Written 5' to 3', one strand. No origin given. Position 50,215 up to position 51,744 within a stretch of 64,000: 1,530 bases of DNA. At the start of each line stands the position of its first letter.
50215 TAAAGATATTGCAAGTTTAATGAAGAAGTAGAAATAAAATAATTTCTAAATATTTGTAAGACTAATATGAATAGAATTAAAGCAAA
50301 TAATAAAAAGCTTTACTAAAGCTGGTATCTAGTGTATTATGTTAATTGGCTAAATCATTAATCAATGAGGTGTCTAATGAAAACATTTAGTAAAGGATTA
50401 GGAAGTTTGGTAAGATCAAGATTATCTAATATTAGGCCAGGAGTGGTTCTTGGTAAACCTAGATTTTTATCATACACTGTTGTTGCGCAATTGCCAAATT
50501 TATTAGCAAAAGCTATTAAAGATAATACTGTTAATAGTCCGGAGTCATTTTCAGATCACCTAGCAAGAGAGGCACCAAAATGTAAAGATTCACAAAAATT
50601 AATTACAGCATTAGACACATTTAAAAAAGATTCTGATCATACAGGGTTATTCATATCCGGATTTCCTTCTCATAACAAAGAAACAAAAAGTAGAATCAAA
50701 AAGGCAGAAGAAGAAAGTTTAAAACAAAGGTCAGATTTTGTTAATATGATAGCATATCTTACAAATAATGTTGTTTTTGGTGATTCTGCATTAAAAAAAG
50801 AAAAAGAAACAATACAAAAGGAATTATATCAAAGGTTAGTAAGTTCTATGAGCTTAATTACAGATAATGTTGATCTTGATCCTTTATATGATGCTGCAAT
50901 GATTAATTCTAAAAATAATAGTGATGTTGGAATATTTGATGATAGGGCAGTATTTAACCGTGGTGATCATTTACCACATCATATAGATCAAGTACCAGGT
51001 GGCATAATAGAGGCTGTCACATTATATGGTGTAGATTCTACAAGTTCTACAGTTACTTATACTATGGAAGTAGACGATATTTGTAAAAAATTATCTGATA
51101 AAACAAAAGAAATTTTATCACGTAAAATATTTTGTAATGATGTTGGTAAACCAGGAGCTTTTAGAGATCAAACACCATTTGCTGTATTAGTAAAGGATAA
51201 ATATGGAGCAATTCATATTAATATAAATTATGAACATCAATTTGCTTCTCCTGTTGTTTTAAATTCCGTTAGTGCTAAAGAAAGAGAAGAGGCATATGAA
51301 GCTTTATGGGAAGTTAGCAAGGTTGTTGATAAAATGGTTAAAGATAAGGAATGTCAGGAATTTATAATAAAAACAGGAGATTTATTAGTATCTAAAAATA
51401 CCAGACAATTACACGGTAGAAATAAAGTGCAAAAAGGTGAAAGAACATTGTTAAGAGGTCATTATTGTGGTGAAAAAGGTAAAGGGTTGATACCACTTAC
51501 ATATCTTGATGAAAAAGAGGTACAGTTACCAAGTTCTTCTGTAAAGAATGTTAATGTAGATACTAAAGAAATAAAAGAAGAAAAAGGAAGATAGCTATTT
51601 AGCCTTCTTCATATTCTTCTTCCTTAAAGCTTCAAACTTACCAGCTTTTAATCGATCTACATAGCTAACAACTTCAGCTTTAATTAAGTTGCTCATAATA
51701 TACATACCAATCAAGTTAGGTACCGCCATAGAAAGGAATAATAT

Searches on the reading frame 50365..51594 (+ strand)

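Call 14: search_protein_families(library=pfam, proteins=[window:50365-51594:+], max_evalue=0.0001)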
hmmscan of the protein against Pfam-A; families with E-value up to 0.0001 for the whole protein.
window:50365-51594:+ (409 aa): 0 families

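Call 15: search_protein_families(library=pfam, proteins=[window:50365-51594:+], max_evalue=0.01)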
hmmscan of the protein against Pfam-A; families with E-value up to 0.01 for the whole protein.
window:50365-51594:+ (409 aa): 2 families
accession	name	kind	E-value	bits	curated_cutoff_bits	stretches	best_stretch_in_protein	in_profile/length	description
PF08943.16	CsiD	-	0.00048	19.9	27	1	309-359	232-281/294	CsiD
PF02668.22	TauD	-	0.0017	18.8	27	1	292-364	200-265/267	Taurine catabolism dioxygenase TauD, TfdA family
